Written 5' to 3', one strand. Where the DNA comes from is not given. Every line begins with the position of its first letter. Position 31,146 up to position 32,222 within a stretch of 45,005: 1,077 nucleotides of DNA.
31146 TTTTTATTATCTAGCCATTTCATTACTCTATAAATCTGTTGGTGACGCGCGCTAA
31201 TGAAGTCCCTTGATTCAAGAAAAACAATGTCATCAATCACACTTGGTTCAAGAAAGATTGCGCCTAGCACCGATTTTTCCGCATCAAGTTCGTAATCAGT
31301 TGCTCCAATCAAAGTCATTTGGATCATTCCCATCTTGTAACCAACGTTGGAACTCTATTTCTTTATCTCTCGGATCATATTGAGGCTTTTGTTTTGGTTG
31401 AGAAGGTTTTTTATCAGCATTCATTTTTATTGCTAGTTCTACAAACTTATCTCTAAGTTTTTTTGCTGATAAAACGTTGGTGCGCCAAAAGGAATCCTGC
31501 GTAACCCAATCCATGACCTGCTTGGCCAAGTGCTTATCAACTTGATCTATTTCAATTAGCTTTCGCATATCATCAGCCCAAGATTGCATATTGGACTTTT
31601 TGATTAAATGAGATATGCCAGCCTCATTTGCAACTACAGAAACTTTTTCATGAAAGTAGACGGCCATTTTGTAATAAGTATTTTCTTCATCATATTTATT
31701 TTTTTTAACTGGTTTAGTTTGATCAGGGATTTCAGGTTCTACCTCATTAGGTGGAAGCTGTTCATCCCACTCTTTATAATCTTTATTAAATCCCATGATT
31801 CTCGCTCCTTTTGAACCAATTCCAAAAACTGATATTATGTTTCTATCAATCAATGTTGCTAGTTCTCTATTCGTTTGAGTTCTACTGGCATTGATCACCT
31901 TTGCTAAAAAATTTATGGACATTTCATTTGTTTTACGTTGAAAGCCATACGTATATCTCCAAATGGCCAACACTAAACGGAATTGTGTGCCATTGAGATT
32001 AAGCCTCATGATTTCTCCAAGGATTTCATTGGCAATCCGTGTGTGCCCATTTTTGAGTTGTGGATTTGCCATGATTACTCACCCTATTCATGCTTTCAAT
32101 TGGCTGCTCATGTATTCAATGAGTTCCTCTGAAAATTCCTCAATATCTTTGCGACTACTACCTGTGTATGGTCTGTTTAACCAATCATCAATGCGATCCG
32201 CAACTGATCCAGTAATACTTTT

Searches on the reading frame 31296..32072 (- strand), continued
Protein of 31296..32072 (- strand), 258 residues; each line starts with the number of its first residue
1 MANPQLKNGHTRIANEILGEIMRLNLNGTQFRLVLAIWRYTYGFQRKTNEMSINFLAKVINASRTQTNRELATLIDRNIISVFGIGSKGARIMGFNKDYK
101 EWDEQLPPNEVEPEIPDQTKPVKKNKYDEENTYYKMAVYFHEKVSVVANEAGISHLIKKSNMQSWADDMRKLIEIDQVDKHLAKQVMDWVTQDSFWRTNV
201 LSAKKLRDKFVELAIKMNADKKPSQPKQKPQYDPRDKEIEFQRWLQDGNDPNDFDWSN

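Call 76: find_encoding_contigs(protein=P0073, flank=10000, max_places=2)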
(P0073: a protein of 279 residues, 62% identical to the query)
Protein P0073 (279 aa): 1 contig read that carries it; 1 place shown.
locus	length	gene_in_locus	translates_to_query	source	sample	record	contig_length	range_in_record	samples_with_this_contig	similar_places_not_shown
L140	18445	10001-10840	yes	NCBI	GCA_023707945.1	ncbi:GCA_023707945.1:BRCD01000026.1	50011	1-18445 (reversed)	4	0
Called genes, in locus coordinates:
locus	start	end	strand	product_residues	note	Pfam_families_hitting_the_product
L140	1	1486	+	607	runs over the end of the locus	PF00009:GTP_EFTU, PF01926:MMR_HSR1 (faint), PF03144:GTP_EFTU_D2, PF14492:EFG_III (faint), PF00679:EFG_C, PF06421:LepA_C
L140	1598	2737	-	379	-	PF14659:Phage_int_SAM_3, PF00589:Phage_integrase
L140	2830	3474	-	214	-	PF01381:HTH_3, PF13443:HTH_26, PF00717:Peptidase_S24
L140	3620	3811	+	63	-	PF12844:HTH_19, PF13560:HTH_31, PF01381:HTH_3, PF13384:HTH_23 (weak), PF13412:HTH_24 (weak)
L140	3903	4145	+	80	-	PF12728:HTH_17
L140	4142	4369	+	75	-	-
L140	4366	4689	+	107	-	-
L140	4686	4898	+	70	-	-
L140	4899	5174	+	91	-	-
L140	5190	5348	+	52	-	PF24445:DUF7564 (weak)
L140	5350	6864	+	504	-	PF02463:SMC_N (weak), PF13476:AAA_23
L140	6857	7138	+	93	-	-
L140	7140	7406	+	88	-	PF04014:MazE_antitoxin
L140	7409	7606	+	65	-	-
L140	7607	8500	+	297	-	PF03837:RecT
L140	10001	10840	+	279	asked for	PF04492:Phage_rep_O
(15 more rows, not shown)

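Call 77: find_encoding_contigs(protein=P0060, flank=10000, max_places=1)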
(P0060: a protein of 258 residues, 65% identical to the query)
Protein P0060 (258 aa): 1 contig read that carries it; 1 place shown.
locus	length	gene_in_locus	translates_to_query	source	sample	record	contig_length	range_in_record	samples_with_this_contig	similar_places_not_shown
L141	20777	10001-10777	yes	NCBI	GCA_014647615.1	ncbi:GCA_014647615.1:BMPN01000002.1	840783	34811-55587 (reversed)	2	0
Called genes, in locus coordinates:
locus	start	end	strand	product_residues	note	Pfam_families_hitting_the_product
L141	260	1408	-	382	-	PF14657:Arm-DNA-bind_4, PF14659:Phage_int_SAM_3, PF00589:Phage_integrase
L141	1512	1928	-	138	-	PF06114:Peptidase_M78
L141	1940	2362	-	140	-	PF12844:HTH_19 (weak)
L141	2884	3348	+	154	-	-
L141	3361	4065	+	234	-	PF10543:ORF6N, PF10552:ORF6C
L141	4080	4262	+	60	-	PF01381:HTH_3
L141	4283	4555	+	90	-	-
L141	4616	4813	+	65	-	-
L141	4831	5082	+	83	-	-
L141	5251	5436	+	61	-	-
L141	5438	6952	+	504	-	PF02463:SMC_N (weak), PF13476:AAA_23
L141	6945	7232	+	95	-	-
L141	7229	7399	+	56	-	-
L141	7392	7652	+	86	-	-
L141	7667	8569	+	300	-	PF03837:RecT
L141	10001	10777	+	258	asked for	PF04492:Phage_rep_O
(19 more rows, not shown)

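Call 78: find_encoding_contigs(protein=P0076, flank=10000, max_places=1)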
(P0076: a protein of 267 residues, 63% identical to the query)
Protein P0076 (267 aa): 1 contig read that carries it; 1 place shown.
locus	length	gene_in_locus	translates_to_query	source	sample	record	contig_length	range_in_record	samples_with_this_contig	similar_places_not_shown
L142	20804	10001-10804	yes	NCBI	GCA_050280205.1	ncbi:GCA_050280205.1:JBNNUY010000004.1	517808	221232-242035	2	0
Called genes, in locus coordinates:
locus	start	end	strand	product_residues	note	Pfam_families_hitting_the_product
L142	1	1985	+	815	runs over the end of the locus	PF08448:PAS_4 (faint), PF00989:PAS (weak), PF08447:PAS_3, PF00989:PAS (weak), PF13426:PAS_9 (weak), PF08447:PAS_3, PF00990:GGDEF, PF00563:EAL, +1 more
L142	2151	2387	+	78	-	PF27511:ComFA_N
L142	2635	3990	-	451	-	PF00239:Resolvase, PF07508:Recombinase, PF13408:Zn_ribbon_recom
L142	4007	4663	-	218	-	PF01381:HTH_3, PF12844:HTH_19, PF13443:HTH_26, PF13560:HTH_31 (weak), PF00717:Peptidase_S24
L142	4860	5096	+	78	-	PF01381:HTH_3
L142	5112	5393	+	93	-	-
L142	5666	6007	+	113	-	-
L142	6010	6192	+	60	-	-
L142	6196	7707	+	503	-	PF13476:AAA_23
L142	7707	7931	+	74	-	PF09466:Yqai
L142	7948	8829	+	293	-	PF03837:RecT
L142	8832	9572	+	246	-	PF00753:Lactamase_B, PF23023:Anti-Pycsar_Apyc1, PF12706:Lactamase_B_2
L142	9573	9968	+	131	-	-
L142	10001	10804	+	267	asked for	PF04492:Phage_rep_O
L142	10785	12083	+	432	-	PF00772:DnaB, PF13481:AAA_25, PF03796:DnaB_C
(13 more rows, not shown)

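Call 79: find_encoding_contigs(protein=P0080, flank=10000, max_places=1)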
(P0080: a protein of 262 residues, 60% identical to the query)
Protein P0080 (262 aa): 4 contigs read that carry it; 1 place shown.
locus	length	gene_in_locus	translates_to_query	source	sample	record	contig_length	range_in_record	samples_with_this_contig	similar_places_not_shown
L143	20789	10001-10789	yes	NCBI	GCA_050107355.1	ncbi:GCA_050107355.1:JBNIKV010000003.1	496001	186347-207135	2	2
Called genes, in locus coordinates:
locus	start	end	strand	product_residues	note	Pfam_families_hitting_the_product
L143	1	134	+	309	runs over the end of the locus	-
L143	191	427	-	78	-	PF08858:IDEAL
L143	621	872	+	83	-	PF06338:ComK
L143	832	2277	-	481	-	PF00239:Resolvase, PF07508:Recombinase, PF13408:Zn_ribbon_recom (weak)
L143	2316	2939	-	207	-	PF01381:HTH_3, PF13443:HTH_26, PF00717:Peptidase_S24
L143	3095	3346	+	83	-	PF12844:HTH_19 (weak), PF13560:HTH_31, PF01381:HTH_3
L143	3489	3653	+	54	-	-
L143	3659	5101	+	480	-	PF00145:DNA_methylase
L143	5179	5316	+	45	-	-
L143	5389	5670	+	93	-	PF04014:MazE_antitoxin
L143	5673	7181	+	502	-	PF13476:AAA_23 (faint)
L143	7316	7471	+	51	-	PF21847:DUF6906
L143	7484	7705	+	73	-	PF09466:Yqai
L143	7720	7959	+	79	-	-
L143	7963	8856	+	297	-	PF03837:RecT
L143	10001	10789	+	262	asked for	PF04492:Phage_rep_O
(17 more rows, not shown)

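Call 80: find_encoding_contigs(protein=P0096, flank=10000, max_places=1)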
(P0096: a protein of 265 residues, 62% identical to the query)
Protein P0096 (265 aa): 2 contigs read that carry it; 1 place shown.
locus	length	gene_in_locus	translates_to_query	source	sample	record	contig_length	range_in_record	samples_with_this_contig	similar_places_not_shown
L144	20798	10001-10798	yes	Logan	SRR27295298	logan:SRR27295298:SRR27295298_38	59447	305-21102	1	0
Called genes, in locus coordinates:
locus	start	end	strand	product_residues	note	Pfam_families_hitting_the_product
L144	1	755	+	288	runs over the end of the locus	PF02645:DegV, PF13684:FakA-like_C (weak)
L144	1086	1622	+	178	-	PF27511:ComFA_N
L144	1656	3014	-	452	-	PF00239:Resolvase, PF07508:Recombinase, PF13408:Zn_ribbon_recom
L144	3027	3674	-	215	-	PF01381:HTH_3, PF12844:HTH_19 (weak), PF13443:HTH_26, PF13560:HTH_31 (faint), PF00717:Peptidase_S24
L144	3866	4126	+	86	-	PF01381:HTH_3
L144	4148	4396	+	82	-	-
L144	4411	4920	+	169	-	-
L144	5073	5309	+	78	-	-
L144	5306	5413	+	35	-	-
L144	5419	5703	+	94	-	-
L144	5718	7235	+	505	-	PF13476:AAA_23 (faint)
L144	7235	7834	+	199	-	-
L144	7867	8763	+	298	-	PF03837:RecT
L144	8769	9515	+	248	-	PF00753:Lactamase_B, PF13483:Lactamase_B_3 (weak), PF23023:Anti-Pycsar_Apyc1, PF12706:Lactamase_B_2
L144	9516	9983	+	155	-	-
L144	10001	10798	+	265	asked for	PF04492:Phage_rep_O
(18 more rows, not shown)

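Call 81: find_encoding_contigs(protein=P0016, flank=10000, max_places=1)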
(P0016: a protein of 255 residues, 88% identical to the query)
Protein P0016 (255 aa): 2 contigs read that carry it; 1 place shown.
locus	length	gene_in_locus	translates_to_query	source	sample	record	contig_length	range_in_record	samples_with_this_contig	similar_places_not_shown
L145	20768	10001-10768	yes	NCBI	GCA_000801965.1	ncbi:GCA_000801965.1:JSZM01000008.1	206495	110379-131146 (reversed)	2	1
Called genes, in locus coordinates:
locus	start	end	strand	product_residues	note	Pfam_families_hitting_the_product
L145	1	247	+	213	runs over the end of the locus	PF01144:CoA_trans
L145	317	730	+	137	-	PF00903:Glyoxalase, PF22658:YycE-like_N, PF22659:YycE-like_C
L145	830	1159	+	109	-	PF11009:BrxC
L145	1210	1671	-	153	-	-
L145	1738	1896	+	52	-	-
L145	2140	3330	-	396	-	PF14659:Phage_int_SAM_3, PF22022:Phage_int_M (faint), PF00589:Phage_integrase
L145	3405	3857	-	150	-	PF06114:Peptidase_M78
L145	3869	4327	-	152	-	PF01381:HTH_3, PF13443:HTH_26 (faint)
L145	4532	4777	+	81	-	-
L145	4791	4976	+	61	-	PF12728:HTH_17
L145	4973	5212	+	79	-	PF21793:DUF6877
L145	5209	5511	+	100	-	-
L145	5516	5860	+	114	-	-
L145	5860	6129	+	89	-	PF04014:MazE_antitoxin, PF18277:AbrB_C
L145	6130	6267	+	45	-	-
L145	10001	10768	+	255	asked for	PF04492:Phage_rep_O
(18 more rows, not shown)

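Call 82: find_encoding_contigs(protein=P0018, flank=10000, max_places=1)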
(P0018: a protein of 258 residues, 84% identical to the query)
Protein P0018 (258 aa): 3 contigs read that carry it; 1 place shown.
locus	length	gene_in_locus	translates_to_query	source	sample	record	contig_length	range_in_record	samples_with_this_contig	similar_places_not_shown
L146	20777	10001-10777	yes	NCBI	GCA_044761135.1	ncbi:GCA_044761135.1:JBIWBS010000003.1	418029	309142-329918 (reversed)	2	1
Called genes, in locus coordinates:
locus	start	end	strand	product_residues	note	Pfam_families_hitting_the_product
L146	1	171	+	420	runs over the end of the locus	PF07690:MFS_1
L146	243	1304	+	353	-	PF00296:Bac_luciferase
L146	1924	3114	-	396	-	PF14659:Phage_int_SAM_3, PF22022:Phage_int_M (weak), PF00589:Phage_integrase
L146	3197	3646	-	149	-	PF06114:Peptidase_M78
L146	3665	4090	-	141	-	PF12844:HTH_19 (weak), PF01381:HTH_3 (weak), PF13443:HTH_26 (faint)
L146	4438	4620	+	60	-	PF12844:HTH_19 (weak), PF01381:HTH_3 (weak)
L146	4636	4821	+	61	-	PF12728:HTH_17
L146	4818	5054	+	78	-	PF21793:DUF6877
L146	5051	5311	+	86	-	-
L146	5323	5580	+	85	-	PF04014:MazE_antitoxin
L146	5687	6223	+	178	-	-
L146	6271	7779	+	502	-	PF13476:AAA_23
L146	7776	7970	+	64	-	-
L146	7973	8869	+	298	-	PF03837:RecT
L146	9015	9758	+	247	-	PF00753:Lactamase_B, PF23023:Anti-Pycsar_Apyc1, PF12706:Lactamase_B_2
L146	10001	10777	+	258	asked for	PF04492:Phage_rep_O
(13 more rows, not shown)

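Call 84: predict_structure(alignment_id=A2)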
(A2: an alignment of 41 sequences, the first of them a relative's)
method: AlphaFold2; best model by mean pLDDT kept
length: 258 residues; sequences in the alignment: 41
mean_pLDDT: 77.9   pTM: 0.39
mean pLDDT of the five models: 77.9, 77.3, 75.8, 74.9, 73.5
residues with pLDDT >= 90: 46; 70-90: 156; 50-70: 23; < 50: 33
segments of 3 or more residues with pLDDT < 50: 1-5, 107-123, 222-231
pLDDT, mean of each block of 10 residues (from residue 1): 48 77 88 89 69 90 91 89 81 84 60 42 68 90 89 80 90 86 89 84 88 83 47 66 82 75
secondary structure, 60 per line:
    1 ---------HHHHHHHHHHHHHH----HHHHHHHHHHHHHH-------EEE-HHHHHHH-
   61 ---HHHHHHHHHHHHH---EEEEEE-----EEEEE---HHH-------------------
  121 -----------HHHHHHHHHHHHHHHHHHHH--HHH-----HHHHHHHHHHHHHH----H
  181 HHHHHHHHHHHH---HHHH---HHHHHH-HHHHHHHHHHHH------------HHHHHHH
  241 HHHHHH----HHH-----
elements in order: H10-23 H28-41 E49-51 H53-59 H64-76 E80-85 E91-95 H132-151 H162-175 H180-192 H196-199 H203-208 H210-221 H234-246

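Call 90: fold_search(model_id=the predicted structure, library=pdb)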
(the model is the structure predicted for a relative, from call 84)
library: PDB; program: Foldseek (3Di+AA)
matches with E <= 10: 1395; with E <= 0.001: 0
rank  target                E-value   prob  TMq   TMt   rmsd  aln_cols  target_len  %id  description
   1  9a5c_B                1.6e-03  0.99  0.26  0.28  20.5       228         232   14  Integrative model of GLPD-DNAD by crosslinking MS and deep learning (released 2024-09-18)
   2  8c7t_A                2.6e-02  1.00  0.25  0.25   4.4        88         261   20  Unliganded transcriptional pleiotropic repressor CodY from Enterococcus faecalis (released 2023-06-28)
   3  7d58_O                2.7e-02  0.72  0.19  0.10  16.6       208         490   11  cryo-EM structure of human RNA polymerase III in elongating state (released 2021-02-17)
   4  3eco_A                3.5e-02  0.99  0.25  0.46  19.5       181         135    8  Crystal structure of MepR, a transcription regulator of the Staphylococcus aureus multidrug efflux pump MepA (released 2009-02-10)
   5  3cjn                  3.7e-02  1.00  0.25  0.42   7.8        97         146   12  Crystal structure of transcriptional regulator, MarR family, from Silicibacter pomeroyi (released 2008-03-25)
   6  5afq_B                3.9e-02  0.69  0.19  0.12  16.8       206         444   11  Crystal structure of RPC62 - RPC32 beta (released 2015-10-07)
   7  4fx0_B                4.1e-02  1.00  0.24  0.44   9.1       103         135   20  Crystal structure of M. tuberculosis transcriptional regulator MosR (released 2012-09-26)
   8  6ep3_B                4.1e-02  0.69  0.20  0.23  19.9       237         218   10  Lar controls the expression of the Listeria monocytogenes agr system and mediates virulence. (released 2018-07-25)
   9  2xv4                  4.6e-02  0.66  0.18  0.12  16.4       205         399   11  Structure of Human RPC62 (partial) (released 2011-03-02)
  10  6ep3_A                4.8e-02  0.66  0.20  0.24  19.7       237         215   10  Lar controls the expression of the Listeria monocytogenes agr system and mediates virulence. (released 2018-07-25)
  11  7el3_B                5.1e-02  1.00  0.24  0.44   6.0        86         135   13  Crystal structure of HpaR-DNA complex from Acinetobacter baumannii (released 2022-01-19)
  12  4l9t_B                5.1e-02  1.00  0.26  0.46   6.3        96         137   10  Crystal structure of MepR F27L mutant from multidrug resistant S. aureus clinical isolate (released 2013-09-11)
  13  7kfs                  5.1e-02  1.00  0.24  0.42   5.9        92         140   15  Crystal structure of the MarR family transcriptional regulator from Variovorax paradoxus bound to Benzoic Acid (released 2021-11-10)
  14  3e6m_G                5.1e-02  1.00  0.24  0.40   7.9        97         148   18  The crystal structure of a MarR family transcriptional regulator from Silicibacter pomeroyi DSS. (released 2008-09-02)
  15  5f6f_A                5.7e-02  1.00  0.25  0.43   6.2        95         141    9  S. aureus MepR G34R Mutant (released 2016-12-07)
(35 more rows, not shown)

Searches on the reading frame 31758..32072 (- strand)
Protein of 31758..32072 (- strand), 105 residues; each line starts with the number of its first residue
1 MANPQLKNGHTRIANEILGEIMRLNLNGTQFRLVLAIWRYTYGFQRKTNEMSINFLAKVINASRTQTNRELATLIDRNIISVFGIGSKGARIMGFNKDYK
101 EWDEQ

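Call 39: search_dna_similar(query=window:31758-32072:-, collection=phages, mode=protein, max_rows=60, max_evalue=1e-8)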
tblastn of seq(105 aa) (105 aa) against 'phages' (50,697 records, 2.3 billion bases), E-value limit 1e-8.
Records with a match: 16; places in all: 16; records where one place covers at least 80% of the query: 16.
Best place of each record, by identity: >=99% 1; 80-90% 1; 60-80% 2; <60% 12.
By first word of the organism name: Bacillus 2; Proteus 2; Providencia 2; Burkholderia 2; Psychrobacillus 1; Virgibacillus 1; Halomonas 1; Caldibacillus 1; Morganella 1; Salmonella 1; and 2 more.
By host as written in the record: Providencia stuartii 2; - 2; Lysinibacillus fusiformis 1; Psychrobacillus psychrodurans 1; Virgibacillus halotolerans 1; Halomonas sp. H5 1; Bacillus sp. 1; Caldibacillus debilis GB1 1; and 6 more.
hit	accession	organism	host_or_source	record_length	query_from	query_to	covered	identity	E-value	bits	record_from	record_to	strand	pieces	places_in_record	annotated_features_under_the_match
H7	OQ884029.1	Bacillus phage SDFMU_Pfc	Lysinibacillus fusiformis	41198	1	105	100%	100.0%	3e-66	220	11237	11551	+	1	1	replication protein O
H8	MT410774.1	Psychrobacillus phage Spoks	Psychrobacillus psychrodurans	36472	1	105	100%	84.8%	2e-55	189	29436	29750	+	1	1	replication protein O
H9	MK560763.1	Virgibacillus phage Mimir87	Virgibacillus halotolerans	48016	1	105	100%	67.6%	1e-45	161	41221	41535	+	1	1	replication protein O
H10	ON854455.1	Halomonas phage YPHTV-1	Halomonas sp. H5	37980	1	104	99%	60.6%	6e-39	142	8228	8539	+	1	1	replication protein O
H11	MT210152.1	Bacillus phage vB_Bacillus_1020A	Bacillus sp.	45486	1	105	100%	57.1%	2e-38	140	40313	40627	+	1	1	hypothetical protein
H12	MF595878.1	Caldibacillus phage CBP1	Caldibacillus debilis GB1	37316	1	102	97%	45.6%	5e-21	91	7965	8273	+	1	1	replication protein O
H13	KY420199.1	Proteus phage vB_PvuS_Pm34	Proteus vulgaris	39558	8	105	93%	37.8%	4e-9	57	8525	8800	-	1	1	replication protein 15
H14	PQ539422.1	Proteus phage vB_BPM-V3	Proteus mirabilis BPM-3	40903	6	103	93%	35.7%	5e-10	60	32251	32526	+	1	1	DNA replication protein O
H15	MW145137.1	Providencia phage PSTNGR2lys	Providencia stuartii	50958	6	103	93%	35.7%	4e-9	57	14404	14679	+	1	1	DNA replication protein O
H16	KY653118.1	Morganella phage IME1369_01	Morganella morganii IME1369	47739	6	105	95%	34.0%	6e-10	60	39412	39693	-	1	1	replication protein O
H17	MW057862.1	Providencia phage PSTCR7lys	Providencia stuartii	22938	6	103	93%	33.7%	1e-9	59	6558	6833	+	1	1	DNA replication protein O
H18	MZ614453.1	Salmonella phage MS2 LVA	Salmonella sp.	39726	6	103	93%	33.7%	2e-9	59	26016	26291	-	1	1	record has no annotation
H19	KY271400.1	Klebsiella phage 6 LV-2017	Klebsiella pneumoniae KH43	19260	6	102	92%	33.0%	5e-9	57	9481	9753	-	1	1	DNA replication protein O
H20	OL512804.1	Hafnia phage Pocitis76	Hafnia sp.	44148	6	102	92%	32.0%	6e-9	57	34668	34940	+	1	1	replication protein O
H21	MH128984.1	Burkholderia phage vB_BmuP_KL4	-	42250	2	102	96%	30.5%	7e-11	62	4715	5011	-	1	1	replication protein O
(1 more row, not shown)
